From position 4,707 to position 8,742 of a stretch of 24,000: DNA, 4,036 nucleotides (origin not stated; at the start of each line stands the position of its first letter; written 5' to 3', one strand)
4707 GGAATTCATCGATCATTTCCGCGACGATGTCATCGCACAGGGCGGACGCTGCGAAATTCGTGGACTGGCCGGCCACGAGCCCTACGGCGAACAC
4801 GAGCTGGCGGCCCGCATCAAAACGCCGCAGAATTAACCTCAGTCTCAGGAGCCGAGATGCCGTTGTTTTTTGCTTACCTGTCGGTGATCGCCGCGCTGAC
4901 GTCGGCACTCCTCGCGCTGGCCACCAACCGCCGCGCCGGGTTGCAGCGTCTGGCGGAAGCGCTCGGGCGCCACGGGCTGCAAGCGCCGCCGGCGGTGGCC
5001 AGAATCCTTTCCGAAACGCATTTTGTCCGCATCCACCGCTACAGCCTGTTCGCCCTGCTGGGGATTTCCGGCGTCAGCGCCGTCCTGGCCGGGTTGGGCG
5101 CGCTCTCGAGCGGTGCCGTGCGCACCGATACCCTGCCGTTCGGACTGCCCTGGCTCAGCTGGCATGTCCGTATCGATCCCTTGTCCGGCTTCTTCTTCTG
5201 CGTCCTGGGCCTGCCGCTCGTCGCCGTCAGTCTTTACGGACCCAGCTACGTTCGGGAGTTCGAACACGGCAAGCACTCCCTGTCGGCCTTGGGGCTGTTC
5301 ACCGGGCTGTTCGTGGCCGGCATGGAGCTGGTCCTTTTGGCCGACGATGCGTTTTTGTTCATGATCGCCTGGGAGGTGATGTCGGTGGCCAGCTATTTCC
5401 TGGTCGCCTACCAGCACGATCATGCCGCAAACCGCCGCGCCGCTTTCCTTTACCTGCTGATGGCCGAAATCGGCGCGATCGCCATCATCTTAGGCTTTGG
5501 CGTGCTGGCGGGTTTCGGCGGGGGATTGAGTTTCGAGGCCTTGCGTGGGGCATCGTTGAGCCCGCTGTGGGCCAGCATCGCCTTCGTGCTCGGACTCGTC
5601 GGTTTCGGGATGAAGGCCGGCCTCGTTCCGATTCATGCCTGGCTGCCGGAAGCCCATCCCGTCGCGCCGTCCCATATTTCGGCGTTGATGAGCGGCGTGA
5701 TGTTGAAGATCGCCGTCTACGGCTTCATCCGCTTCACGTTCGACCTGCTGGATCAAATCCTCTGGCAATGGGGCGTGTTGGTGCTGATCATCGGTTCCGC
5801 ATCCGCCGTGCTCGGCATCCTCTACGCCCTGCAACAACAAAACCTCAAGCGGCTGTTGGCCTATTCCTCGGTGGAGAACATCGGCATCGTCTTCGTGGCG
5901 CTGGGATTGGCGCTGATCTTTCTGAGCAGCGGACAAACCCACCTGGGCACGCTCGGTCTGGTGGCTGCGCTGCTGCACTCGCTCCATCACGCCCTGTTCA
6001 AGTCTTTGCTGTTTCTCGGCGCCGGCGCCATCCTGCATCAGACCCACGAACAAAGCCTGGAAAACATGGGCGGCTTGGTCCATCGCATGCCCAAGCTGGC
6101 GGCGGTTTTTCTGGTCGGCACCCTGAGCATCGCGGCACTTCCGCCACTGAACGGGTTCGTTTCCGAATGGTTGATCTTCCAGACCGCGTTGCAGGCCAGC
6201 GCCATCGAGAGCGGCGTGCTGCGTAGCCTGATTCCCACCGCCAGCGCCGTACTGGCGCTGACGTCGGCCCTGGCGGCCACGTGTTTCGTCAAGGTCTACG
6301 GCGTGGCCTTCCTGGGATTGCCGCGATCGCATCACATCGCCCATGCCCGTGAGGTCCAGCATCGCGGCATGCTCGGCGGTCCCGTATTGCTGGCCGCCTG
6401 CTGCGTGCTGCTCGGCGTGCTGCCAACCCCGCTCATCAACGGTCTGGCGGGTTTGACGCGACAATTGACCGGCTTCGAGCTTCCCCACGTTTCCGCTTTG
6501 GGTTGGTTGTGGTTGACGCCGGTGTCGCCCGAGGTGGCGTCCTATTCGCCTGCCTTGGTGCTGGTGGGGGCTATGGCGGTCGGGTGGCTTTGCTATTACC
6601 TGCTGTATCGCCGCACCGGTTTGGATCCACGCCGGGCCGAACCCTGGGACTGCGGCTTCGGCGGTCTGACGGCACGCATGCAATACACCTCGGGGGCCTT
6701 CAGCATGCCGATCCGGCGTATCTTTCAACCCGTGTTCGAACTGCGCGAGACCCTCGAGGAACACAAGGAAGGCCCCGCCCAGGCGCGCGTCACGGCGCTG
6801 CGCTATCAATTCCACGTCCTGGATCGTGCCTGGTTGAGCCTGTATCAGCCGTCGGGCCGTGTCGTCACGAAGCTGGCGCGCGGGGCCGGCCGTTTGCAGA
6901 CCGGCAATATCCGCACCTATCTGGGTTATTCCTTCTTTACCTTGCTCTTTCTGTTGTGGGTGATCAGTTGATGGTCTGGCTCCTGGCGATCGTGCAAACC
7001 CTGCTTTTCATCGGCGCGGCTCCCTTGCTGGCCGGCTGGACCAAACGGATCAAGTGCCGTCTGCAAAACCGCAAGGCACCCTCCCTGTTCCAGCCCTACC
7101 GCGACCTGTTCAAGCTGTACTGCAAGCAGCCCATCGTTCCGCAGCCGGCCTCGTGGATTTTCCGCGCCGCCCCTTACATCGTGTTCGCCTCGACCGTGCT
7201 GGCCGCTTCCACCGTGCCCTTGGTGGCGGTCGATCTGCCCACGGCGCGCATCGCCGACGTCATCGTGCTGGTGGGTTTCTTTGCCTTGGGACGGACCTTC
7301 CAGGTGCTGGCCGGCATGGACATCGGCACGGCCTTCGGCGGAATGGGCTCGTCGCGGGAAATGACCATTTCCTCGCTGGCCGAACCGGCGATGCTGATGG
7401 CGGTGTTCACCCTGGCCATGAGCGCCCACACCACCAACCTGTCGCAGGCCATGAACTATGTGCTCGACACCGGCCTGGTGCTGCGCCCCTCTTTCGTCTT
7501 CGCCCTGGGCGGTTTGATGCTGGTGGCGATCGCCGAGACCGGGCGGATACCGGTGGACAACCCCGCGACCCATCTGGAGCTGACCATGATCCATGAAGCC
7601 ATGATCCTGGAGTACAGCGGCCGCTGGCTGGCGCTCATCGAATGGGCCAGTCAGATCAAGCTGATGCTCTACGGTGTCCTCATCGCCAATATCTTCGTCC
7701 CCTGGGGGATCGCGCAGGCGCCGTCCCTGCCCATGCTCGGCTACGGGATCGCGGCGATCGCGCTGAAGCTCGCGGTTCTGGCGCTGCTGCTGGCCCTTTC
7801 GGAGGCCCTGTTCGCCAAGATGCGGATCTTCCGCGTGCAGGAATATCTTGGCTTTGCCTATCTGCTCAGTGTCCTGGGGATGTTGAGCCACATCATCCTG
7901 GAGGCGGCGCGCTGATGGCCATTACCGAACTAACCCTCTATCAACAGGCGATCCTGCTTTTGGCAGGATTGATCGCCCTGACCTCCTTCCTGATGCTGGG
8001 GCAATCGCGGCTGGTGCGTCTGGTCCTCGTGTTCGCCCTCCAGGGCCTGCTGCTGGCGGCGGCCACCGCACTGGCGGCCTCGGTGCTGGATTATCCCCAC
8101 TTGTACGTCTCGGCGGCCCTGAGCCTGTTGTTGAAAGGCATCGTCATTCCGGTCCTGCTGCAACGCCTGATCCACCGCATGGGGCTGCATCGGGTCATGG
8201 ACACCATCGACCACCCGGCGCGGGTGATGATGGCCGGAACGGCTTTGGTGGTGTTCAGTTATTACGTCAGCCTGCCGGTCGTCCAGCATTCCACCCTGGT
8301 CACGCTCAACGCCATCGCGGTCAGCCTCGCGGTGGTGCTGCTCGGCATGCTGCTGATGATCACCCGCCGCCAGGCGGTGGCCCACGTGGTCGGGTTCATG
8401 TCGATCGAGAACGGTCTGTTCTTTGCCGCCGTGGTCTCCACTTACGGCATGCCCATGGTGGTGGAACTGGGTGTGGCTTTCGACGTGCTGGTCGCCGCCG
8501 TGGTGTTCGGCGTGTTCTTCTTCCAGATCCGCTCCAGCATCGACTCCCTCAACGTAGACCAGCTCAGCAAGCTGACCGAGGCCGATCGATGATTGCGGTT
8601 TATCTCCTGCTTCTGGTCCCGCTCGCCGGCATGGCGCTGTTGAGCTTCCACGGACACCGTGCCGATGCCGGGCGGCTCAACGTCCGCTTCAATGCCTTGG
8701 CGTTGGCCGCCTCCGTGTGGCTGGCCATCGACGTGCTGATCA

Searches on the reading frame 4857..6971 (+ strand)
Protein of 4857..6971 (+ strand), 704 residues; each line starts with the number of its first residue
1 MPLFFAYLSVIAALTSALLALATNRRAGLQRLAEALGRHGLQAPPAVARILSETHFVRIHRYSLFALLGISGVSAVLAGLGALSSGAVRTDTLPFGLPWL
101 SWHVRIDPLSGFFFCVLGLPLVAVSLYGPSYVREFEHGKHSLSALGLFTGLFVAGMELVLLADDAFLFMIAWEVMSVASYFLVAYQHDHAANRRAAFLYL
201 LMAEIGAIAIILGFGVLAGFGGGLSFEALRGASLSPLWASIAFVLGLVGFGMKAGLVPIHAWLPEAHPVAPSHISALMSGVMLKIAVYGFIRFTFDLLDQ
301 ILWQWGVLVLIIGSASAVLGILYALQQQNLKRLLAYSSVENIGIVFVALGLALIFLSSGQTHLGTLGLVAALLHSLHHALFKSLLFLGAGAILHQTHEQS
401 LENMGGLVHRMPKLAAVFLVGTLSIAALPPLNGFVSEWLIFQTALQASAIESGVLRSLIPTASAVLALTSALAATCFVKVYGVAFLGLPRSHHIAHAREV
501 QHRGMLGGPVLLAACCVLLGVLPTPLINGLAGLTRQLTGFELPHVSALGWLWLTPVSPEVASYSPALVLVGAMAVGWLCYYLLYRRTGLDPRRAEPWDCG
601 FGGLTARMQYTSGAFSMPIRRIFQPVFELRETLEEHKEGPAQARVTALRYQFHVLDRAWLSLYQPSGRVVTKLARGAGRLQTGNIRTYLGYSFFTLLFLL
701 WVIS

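Call 8: search_protein_families(library=pfam, proteins=[window:4857-6971:+])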
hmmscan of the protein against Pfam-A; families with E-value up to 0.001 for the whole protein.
window:4857-6971:+ (704 aa): 1 family
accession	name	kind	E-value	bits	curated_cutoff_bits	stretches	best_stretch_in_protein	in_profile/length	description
PF00361.26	Proton_antipo_M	-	3.4e-61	207.5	21.5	1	162-450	1-281/294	NADH:quinone oxidoreductase/Mrp antiporter, TM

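Call 9: search_protein_families(library=ncbifam, proteins=[window:4857-6971:+])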
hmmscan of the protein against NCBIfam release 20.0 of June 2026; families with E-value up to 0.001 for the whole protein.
window:4857-6971:+ (704 aa): 73 families (the best 25 are shown)
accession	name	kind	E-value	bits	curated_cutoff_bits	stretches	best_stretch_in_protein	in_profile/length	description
NF005086.0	PRK06521.1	equivalog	1.9e-247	823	667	1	4-703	6-667/669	hydrogenase 4 subunit B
NF006418.0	PRK08667.1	equivalog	6.6e-148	494.1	794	1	77-701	46-638/644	hydrogenase membrane subunit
NF005958.0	PRK08042.1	equivalog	8e-82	275.9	727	1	67-635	34-572/608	formate hydrogenlyase subunit 3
NF006240.0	PRK08376.1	subfamily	6.1e-72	243.2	662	1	104-528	86-497/521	putative monovalent cation/H+ antiporter subunit D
NF006419.0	PRK08668.1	equivalog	1.1e-62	212.7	617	1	105-537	67-481/613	NADH dehydrogenase subunit M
NF005046.0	PRK06459.1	equivalog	9.9e-60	202.8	460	1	109-702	47-583/587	hydrogenase 4 subunit B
TIGR01972.1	NDH_I_M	subfamily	1.5e-59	202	263.8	1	100-531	70-476/486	NADH-quinone oxidoreductase subunit M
NF009310.0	PRK12668.1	equivalog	6.7e-56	190.3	564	1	103-547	63-457/584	Na(+)/H(+) antiporter subunit D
NF005044.0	PRK06458.1-4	equivalog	3.1e-51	174.8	610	1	46-461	16-430/531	hydrogenase 4 subunit F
NF009287.0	PRK12647.1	equivalog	3.6e-51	174.6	937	1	102-528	70-472/773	putative monovalent cation/H+ antiporter subunit A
TIGR00940.1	2a6301s01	subfamily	7.9e-50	170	920.45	1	80-529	46-495/793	monovalent cation:proton antiporter subunit A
NF009284.0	PRK12644.1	equivalog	4.4e-49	167.4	962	1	69-538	34-486/975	Na+/H+ antiporter subunit A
NF005141.0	PRK06590.1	equivalog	2e-48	165.8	556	1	100-700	73-606/615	NADH-quinone oxidoreductase subunit L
TIGR01974.1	NDH_I_L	subfamily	7.8e-48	163.8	407.5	1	101-543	75-499/630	NADH-quinone oxidoreductase subunit L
NF009305.0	PRK12662.1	equivalog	3.4e-47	161.3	700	1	103-526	71-479/492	putative monovalent cation/H+ antiporter subunit D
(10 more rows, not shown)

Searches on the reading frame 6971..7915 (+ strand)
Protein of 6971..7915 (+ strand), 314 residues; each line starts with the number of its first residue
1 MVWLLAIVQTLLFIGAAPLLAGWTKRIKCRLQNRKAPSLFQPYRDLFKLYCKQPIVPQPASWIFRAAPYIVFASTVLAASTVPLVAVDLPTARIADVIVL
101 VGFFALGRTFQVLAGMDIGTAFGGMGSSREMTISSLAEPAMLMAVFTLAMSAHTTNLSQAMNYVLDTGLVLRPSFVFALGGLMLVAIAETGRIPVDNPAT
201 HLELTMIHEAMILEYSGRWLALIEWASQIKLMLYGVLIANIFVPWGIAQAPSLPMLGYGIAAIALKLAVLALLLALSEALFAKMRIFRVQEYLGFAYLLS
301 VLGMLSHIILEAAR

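Call 8: search_protein_families(library=pfam, proteins=[window:6971-7915:+])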
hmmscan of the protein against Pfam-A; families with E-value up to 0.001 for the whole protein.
window:6971-7915:+ (314 aa): 1 family
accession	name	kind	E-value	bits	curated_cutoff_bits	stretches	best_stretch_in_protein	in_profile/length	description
PF00146.26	NADHdh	-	1.9e-37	129.7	27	1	8-299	6-287/298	NADH dehydrogenase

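Call 9: search_protein_families(library=ncbifam, proteins=[window:6971-7915:+])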
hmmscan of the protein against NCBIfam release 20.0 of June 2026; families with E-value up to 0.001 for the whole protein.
window:6971-7915:+ (314 aa): 3 families
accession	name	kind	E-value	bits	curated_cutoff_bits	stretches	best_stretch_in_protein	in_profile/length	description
NF004741.0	PRK06076.1-2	equivalog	4.4e-16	59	305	1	2-301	21-321/337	NADH-quinone oxidoreductase subunit NuoH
NF004740.0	PRK06076.1-1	equivalog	3.7e-10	39.8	399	1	6-292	18-300/325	NADH-quinone oxidoreductase subunit NuoH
NF004742.0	PRK06076.1-3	equivalog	2.6e-08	33.4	531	1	34-289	56-325/356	NADH-quinone oxidoreductase subunit NuoH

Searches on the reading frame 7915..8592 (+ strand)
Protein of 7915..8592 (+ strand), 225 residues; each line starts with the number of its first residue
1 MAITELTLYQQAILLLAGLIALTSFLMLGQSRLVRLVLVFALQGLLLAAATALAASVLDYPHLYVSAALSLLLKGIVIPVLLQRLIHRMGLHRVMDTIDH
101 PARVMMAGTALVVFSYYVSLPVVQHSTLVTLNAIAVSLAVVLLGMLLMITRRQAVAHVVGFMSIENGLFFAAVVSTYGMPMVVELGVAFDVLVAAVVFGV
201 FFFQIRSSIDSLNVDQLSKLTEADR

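Call 8: search_protein_families(library=pfam, proteins=[window:7915-8592:+])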
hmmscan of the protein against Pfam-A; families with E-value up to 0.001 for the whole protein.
window:7915-8592:+ (225 aa): 0 families

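Call 9: search_protein_families(library=ncbifam, proteins=[window:7915-8592:+])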
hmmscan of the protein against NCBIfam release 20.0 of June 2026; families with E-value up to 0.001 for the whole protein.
window:7915-8592:+ (225 aa): 1 family
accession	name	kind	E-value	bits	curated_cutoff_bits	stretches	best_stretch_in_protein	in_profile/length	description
NF008556.0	PRK11492.1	equivalog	2.4e-21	76.6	136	1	13-220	7-214/216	hydrogenase 4 membrane subunit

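Call 99: search_protein_families(library=pfam, proteins=[window:7915-8592:+], max_evalue=0.01)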
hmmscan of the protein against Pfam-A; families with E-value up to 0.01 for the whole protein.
window:7915-8592:+ (225 aa): 0 families
